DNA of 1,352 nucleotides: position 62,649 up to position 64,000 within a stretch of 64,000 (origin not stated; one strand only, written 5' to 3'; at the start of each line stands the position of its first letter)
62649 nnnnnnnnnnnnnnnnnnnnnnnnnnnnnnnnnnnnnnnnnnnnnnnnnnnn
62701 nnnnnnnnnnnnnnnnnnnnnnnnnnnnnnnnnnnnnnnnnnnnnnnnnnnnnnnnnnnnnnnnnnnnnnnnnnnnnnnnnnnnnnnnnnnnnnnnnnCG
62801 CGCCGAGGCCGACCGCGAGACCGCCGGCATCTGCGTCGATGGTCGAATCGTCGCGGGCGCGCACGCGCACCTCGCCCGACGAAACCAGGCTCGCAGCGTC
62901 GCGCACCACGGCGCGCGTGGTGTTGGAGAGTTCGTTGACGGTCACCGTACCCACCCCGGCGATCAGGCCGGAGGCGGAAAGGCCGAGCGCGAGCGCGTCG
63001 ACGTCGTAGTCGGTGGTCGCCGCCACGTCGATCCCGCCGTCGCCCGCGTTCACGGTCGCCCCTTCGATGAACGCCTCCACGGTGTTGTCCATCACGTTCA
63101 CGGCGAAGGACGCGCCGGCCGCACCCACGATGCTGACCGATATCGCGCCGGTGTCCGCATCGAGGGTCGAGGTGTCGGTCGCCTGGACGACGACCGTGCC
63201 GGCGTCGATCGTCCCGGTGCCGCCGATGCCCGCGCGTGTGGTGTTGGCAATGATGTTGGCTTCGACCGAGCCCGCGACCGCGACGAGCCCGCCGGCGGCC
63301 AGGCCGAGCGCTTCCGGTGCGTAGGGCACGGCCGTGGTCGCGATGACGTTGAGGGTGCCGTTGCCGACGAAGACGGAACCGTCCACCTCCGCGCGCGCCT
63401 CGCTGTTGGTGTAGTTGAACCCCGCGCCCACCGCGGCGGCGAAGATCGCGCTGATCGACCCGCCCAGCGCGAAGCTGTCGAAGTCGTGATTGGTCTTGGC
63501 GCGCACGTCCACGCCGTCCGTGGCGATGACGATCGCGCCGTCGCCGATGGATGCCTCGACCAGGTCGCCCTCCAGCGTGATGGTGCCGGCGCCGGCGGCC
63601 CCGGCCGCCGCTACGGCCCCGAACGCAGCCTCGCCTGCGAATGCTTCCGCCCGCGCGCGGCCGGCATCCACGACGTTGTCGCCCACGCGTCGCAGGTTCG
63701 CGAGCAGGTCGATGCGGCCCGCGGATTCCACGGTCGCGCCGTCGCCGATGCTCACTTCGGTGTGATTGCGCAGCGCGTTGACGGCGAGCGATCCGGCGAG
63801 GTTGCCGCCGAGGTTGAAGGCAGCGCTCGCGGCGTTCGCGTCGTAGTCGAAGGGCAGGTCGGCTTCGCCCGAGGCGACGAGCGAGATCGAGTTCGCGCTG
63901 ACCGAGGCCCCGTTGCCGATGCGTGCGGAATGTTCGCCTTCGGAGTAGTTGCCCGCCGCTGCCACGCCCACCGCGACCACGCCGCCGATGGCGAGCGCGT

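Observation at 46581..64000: ORF of at least 5,800 codons running off the window, with an internal rather than C-terminal RTX block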

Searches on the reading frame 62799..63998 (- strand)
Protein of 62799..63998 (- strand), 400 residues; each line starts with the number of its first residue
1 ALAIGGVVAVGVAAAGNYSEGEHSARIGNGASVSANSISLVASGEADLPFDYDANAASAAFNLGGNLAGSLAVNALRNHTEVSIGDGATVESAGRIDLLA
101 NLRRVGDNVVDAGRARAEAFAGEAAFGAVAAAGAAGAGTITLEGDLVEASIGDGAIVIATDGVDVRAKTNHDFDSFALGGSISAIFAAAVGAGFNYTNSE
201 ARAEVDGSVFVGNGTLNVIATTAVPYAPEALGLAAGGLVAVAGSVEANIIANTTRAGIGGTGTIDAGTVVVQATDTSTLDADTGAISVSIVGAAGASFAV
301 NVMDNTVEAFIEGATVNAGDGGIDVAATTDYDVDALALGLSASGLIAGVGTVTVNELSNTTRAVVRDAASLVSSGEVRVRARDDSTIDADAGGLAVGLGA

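Call 6: find_related_loci(query=window:62799-63998:-, collection=genome_contigs, flank=10000)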
Query window:62799-63998:- (400 aa) in genome_contigs; peptide patterns used: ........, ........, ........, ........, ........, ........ (x = any residue, [..] = any of these).
265 stretches matched a pattern; 1 encode a relative of the query (tblastn E <= 1e-3); 1 distinct loci.
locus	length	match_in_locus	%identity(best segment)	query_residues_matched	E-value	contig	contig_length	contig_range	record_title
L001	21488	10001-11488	76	1-399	4e-165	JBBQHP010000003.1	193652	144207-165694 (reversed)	MAG: Burkholderiales bacterium isolate Co_metawrap_896 Cmw_896_k141_13643540_length_193652_cov_14.9991, whole genome sho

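Call 11: search_protein_families(library=pfam, proteins=[L001:1628-10000:+, L001:323-1207:+, L001:2-322:+], max_evalue=0.01)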
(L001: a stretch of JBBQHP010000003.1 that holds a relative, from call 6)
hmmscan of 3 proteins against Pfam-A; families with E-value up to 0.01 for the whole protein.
L001:1628-10000:+ (2791 aa): 0 families

L001:323-1207:+ (294 aa): 1 family
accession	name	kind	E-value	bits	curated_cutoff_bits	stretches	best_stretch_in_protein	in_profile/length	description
PF01975.23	SurE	-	4.2e-53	180.4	22.1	1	41-223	1-185/189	Survival protein SurE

L001:2-322:+ (106 aa): 0 families

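Call 12: search_protein_families(library=ncbifam, proteins=[L001:1628-10000:+, L001:323-1207:+], max_evalue=0.01)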
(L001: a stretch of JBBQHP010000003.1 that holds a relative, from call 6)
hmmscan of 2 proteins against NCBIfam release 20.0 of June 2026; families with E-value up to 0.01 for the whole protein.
L001:1628-10000:+ (2791 aa): 2 families
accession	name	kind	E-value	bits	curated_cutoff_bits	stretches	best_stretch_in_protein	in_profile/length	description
NF012206.1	LktA_tand_53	repeat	9.3e-05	22.6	50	4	1242-1287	2-47/53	tandem repeat-containing filamentous protein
NF012209.1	LEPR-8K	domain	0.00012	21.6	17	1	86-104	3-21/24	LEPR-XLL domain-containing protein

L001:323-1207:+ (294 aa): 13 families
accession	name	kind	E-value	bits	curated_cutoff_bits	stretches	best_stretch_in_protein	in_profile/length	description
NF001490.0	PRK00346.1-4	equivalog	6.7e-91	303.9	233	1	40-286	2-248/254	5'/3'-nucleotidase SurE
NF010541.0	PRK13931.1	equivalog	2.2e-61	207.5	422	1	40-286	2-257/261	5'/3'-nucleotidase SurE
NF001489.0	PRK00346.1-3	equivalog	6.5e-59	199.3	295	1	40-286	2-242/250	5'/3'-nucleotidase SurE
NF001492.0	PRK00346.2-2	equivalog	7e-53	179.5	271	1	39-285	4-252/261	5'/3'-nucleotidase SurE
NF001494.0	PRK00346.2-4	equivalog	1.7e-52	178.5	313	1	39-285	2-253/259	5'/3'-nucleotidase SurE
TIGR00087.1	surE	equivalog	6.1e-52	176.5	135.1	1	40-277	2-252/252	5'/3'-nucleotidase SurE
NF001493.0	PRK00346.2-3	equivalog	6.4e-50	170.2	230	1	40-211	6-182/269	5'/3'-nucleotidase SurE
NF001488.0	PRK00346.1-1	equivalog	1.3e-48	165.6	396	1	40-282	2-237/253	5'/3'-nucleotidase SurE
NF001491.0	PRK00346.2-1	equivalog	3.8e-43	147.6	290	1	39-282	3-255/266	5'/3'-nucleotidase SurE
NF010542.0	PRK13932.1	equivalog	6.8e-39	133.7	436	1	39-285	10-254/261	stationary phase survival protein SurE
NF010543.0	PRK13933.1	equivalog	1e-38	133.3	280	1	40-279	2-241/253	stationary phase survival protein SurE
NF010545.0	PRK13935.1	equivalog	1.2e-37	129.5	365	1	40-283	2-243/254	stationary phase survival protein SurE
NF010544.0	PRK13934.1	equivalog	5.6e-28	97.8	325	1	40-277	2-242/266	stationary phase survival protein SurE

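Call 40: find_homologous_proteins(query=L001:1736-3235:+)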
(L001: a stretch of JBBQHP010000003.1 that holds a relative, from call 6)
Query L001:1736-3235:+ (500 aa): 68 proteins with E <= 0.001 among 8000 candidates.
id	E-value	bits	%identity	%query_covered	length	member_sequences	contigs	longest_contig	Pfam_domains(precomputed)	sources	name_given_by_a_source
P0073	2.5e-140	487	52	100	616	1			-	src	-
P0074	1.8e-115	405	49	79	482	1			-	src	-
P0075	3.1e-100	355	66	53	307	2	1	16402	-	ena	-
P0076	2.9e-99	351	52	74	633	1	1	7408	-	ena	-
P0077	5.2e-98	347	51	73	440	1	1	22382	-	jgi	-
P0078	9.6e-97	343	52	74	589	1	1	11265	-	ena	-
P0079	9.0e-94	333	68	51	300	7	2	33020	-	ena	-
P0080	2.3e-85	305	36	36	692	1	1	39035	-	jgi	jgi:Ca2+-binding RTX toxin-like protein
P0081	2.0e-77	279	52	52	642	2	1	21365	-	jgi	jgi:hypothetical protein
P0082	3.4e-68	249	47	64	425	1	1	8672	-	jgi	-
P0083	4.0e-68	249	37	89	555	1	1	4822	-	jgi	-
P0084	8.3e-67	244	49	64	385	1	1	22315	-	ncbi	ncbi:MAG: LEPR-XLL domain-containing protein, partial [Burkholderiales bacterium]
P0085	2.4e-61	226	38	56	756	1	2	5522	-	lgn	-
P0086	3.4e-56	209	46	62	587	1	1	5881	-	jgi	jgi:hypothetical protein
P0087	1.6e-55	207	36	39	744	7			-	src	-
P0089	2.3e-52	197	43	67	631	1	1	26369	-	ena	-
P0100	8.6e-40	155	34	82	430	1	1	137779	-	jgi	jgi:hypothetical protein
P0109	2.1e-31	128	40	54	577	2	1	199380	-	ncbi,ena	-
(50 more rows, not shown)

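Call 43: find_encoding_contigs(protein=P0084, flank=10000, max_places=2)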
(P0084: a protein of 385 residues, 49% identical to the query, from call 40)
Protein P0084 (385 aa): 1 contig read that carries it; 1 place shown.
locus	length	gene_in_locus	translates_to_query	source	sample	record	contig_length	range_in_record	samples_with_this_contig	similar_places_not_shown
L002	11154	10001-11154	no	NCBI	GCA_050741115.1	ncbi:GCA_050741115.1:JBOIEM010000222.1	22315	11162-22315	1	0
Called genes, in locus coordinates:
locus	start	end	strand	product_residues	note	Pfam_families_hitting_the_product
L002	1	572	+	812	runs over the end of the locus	PF13567:DUF4131, PF03772:Competence, PF00753:Lactamase_B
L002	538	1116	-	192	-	PF03352:Adenine_glyco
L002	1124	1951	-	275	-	PF01557:FAA_hydrolase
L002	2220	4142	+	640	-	PF02824:TGS, PF07973:tRNA_SAD, PF00587:tRNA-synt_2b, PF03129:HGTP_anticodon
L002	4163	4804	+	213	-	PF05198:IF3_N, PF00707:IF3_C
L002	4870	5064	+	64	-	PF01632:Ribosomal_L35p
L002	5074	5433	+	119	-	PF00453:Ribosomal_L20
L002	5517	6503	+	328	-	PF02912:Phe_tRNA-synt_N, PF01409:tRNA-synt_2d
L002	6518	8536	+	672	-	PF03483:B3_4, PF03484:B5, PF17759:tRNA_synthFbeta, PF03147:FDX-ACB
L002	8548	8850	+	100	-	PF00216:Bac_DNA_binding, PF18291:HU-HIG (faint)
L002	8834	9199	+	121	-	PF00376:MerR, PF13411:MerR_1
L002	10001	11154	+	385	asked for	?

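Call 44: find_encoding_contigs(protein=P0080, flank=10000, max_places=2)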
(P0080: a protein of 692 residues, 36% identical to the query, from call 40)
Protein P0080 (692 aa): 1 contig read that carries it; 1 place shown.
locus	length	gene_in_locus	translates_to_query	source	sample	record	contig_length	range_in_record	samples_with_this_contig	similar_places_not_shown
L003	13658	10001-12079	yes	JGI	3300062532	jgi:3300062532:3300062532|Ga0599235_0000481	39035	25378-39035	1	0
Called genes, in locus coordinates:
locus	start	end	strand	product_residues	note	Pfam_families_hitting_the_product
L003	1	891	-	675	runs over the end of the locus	PF11896:GlgE_dom_N_S, PF00128:Alpha-amylase (weak), PF16657:Malt_amylase_C (faint), PF21702:GLGE_C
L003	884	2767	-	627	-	PF02922:CBM_48, PF00128:Alpha-amylase, PF02806:Alpha-amylase_C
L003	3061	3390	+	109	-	PF11950:DUF3467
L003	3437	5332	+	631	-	PF01590:GAF, PF13185:GAF_2 (weak), PF13492:GAF_3 (weak), PF25919:BSH_CusB (faint), PF25973:BSH_CzcB (weak), PF25954:Beta-barrel_RND_2 (faint)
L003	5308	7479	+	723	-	PF05402:PqqD (weak)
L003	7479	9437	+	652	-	PF07517:SecA_DEAD, PF01043:SecA_PP_bind, PF21090:P-loop_SecA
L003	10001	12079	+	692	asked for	-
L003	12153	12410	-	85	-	-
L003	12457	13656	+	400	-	?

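Call 45: find_encoding_contigs(protein=P0077, flank=10000, max_places=2)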
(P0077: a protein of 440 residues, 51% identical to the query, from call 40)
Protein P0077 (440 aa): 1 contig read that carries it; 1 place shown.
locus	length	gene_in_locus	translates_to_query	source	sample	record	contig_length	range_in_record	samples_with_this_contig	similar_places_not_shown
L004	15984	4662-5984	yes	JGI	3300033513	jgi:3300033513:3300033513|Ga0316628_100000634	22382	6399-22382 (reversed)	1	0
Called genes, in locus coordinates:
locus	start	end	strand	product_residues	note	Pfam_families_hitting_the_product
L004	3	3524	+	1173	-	?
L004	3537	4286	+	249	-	PF07277:SapC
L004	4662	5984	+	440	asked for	-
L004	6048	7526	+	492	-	PF07277:SapC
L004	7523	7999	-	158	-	-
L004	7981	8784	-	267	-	PF25919:BSH_CusB (faint), PF00364:Biotin_lipoyl (faint), PF25917:BSH_RND, PF25973:BSH_CzcB, PF25984:BSH_YknX (weak), PF25954:Beta-barrel_RND_2 (faint)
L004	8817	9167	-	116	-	-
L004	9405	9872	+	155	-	-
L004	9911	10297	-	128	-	PF12840:HTH_20, PF01022:HTH_5 (weak)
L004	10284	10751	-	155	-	PF10604:Polyketide_cyc2 (weak), PF08327:AHSA1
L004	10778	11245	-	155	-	PF08327:AHSA1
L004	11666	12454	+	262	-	PF00106:adh_short, PF08659:KR, PF13561:adh_short_C2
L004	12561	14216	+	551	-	PF00027:cNMP_binding (weak), PF01946:Thi4 (faint), PF01266:DAO (weak), PF03486:HI0933_like (faint), PF07992:Pyr_redox_2, PF12831:FAD_oxidored (weak), PF13738:Pyr_redox_3 (weak), PF00070:Pyr_redox (weak)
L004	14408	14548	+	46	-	-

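Call 46: find_encoding_contigs(protein=P0100, flank=10000, max_places=2)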
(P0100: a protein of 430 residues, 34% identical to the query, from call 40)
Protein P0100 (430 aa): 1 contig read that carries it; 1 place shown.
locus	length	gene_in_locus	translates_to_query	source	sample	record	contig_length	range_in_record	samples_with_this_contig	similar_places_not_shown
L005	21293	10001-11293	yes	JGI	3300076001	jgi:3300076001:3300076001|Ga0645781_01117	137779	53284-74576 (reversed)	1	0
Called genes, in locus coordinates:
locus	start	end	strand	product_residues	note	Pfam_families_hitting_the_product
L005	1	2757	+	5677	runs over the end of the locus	PF00353:HemolysinCabind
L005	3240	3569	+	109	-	PF11950:DUF3467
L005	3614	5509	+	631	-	PF13185:GAF_2 (faint), PF13492:GAF_3 (faint), PF01590:GAF (weak), PF25919:BSH_CusB (faint), PF25973:BSH_CzcB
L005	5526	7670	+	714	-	PF05402:PqqD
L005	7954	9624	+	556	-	PF07517:SecA_DEAD, PF01043:SecA_PP_bind, PF21090:P-loop_SecA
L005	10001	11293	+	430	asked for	-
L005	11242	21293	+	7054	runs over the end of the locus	-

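Call 47: find_encoding_contigs(protein=P0089, flank=10000, max_places=2)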
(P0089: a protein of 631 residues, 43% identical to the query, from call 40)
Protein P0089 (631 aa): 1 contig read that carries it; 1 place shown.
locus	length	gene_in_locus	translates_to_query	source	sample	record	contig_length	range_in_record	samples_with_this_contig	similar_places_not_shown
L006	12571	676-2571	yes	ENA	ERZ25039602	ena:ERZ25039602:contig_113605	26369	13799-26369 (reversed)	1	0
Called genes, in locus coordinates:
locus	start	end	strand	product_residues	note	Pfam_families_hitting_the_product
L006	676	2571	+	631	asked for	-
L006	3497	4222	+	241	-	-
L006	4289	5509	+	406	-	-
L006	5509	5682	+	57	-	-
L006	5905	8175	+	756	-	-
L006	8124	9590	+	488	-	-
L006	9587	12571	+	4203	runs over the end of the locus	-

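Call 48: find_encoding_contigs(protein=P0081, flank=10000, max_places=2)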
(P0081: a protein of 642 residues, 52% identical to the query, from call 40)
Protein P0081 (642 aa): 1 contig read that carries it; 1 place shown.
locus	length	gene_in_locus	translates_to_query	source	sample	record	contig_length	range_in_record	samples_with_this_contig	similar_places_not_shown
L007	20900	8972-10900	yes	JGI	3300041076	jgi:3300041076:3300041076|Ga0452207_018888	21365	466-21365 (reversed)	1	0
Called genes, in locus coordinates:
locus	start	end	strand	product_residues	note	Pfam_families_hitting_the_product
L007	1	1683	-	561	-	?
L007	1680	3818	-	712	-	PF05378:Hydant_A_N, PF01968:Hydantoinase_A, PF19278:Hydant_A_C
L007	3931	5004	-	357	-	PF00753:Lactamase_B, PF00581:Rhodanese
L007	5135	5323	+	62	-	-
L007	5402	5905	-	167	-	-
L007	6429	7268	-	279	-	PF07277:SapC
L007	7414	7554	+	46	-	-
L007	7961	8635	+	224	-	-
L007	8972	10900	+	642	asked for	-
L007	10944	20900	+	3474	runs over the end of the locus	?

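Call 49: find_encoding_contigs(protein=P0109, flank=10000, max_places=2)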
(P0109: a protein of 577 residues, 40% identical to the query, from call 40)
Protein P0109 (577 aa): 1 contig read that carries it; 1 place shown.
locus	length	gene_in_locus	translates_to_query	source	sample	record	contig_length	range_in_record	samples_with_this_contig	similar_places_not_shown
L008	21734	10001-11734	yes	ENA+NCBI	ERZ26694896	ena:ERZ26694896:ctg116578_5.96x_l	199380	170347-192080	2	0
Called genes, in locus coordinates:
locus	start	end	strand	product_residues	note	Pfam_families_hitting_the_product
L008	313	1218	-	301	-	PF13276:HTH_21, PF00665:rve, PF13683:rve_3, PF13333:rve_2 (weak)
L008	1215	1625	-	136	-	-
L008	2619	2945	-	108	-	PF00665:rve (weak), PF13683:rve_3, PF13333:rve_2 (weak)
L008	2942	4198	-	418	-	PF00872:Transposase_mut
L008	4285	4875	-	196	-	PF13276:HTH_21, PF00665:rve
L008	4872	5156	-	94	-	PF01527:HTH_Tnp_1, PF13384:HTH_23 (weak), PF13518:HTH_28 (weak)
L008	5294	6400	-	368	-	PF09952:AbiEi_2 (weak)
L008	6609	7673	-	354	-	PF13356:Arm-DNA-bind_3 (faint), PF00589:Phage_integrase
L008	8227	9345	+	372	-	PF01527:HTH_Tnp_1, PF00665:rve, PF13683:rve_3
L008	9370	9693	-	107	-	-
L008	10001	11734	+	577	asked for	-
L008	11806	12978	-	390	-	PF00078:RVT_1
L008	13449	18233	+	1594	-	-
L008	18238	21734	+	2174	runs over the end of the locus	-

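Call 108: find_encoding_contigs(protein=P0079, flank=10000, max_places=2)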
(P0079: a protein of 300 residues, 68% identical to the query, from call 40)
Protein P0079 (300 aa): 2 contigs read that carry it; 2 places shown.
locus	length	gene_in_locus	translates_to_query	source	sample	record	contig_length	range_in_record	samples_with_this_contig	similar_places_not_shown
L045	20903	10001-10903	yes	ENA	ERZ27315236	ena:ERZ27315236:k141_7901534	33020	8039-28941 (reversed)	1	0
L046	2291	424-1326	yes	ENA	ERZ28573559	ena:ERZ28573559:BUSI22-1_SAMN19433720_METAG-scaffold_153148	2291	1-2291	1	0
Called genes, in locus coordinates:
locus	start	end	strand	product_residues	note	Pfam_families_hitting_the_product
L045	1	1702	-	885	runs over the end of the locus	PF28598:PDH_E1_N, PF00456:Transketolase_N, PF17831:PDH_E1_M, PF22613:Transketolase_C_1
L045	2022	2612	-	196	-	PF02627:CMD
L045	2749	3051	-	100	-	-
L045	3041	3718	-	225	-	-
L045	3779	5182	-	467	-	PF00324:AA_permease, PF13520:AA_permease_2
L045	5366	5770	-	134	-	-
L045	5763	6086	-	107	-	-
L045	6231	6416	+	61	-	-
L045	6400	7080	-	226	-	-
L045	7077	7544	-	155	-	PF09721:Exosortase_EpsH (weak)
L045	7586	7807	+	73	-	PF07589:PEP_exosort_dom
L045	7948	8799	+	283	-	PF24517:CBM96 (faint)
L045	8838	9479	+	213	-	-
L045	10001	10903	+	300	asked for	-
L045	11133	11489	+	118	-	-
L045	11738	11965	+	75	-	-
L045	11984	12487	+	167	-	-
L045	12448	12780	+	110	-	-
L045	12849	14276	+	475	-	-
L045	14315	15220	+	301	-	PF01297:ZnuA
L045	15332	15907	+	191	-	PF00005:ABC_tran, PF02463:SMC_N (faint), PF13304:AAA_21 (faint)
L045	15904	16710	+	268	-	PF00950:ABC-3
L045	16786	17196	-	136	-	PF01850:PIN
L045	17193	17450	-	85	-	PF02604:PhdYeFM_antitox (weak)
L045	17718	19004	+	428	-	-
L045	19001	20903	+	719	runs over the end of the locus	PF01869:BcrAD_BadFG (faint), PF05378:Hydant_A_N, PF01968:Hydantoinase_A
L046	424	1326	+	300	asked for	-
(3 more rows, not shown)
